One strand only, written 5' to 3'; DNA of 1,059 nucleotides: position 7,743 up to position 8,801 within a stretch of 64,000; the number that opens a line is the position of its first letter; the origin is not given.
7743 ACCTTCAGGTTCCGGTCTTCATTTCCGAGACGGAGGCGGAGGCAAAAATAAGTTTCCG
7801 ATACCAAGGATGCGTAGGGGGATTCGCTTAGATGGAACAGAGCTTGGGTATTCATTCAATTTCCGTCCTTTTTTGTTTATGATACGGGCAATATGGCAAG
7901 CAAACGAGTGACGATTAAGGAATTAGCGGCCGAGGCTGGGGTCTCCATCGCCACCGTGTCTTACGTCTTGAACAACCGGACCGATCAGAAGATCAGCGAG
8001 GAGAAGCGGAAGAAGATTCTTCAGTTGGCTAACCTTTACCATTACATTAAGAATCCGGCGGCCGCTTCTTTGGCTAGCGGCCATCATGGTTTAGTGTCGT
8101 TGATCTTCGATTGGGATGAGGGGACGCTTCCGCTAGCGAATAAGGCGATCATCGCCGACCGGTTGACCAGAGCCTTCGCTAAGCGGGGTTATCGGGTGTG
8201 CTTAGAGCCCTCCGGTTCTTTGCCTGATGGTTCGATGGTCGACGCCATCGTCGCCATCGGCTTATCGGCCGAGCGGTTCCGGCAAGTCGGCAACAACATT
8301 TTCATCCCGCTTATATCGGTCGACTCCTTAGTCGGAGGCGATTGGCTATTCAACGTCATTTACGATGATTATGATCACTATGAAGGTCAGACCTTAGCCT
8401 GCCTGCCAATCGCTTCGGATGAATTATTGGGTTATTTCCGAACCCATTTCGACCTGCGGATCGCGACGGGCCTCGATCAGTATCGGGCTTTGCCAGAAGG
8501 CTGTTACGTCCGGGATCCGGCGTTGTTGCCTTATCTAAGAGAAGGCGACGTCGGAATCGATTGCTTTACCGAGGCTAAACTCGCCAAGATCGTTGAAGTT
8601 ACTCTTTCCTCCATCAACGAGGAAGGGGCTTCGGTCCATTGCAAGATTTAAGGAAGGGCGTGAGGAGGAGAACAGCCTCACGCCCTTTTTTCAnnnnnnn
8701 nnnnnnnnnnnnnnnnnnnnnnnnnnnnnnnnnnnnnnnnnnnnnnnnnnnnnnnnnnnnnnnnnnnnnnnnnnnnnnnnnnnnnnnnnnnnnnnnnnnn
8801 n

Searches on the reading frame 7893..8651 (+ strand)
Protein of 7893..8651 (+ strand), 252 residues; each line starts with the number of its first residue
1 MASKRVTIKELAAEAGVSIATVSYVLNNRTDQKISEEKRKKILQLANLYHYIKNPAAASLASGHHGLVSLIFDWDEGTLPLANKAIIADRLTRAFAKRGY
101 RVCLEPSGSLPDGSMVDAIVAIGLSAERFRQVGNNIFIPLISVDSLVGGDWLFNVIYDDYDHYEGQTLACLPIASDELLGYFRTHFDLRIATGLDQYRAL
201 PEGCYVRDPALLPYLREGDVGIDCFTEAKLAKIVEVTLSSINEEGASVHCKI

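Call 77: search_protein_families(library=pfam, proteins=[window:7893-8651:+], max_evalue=0.00001)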
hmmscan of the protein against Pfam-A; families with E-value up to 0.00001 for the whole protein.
window:7893-8651:+ (252 aa): 1 family
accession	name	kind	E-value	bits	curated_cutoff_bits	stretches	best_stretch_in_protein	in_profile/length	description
PF00356.27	LacI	-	3e-13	49.8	27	1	7-54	1-46/46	Bacterial regulatory proteins, lacI family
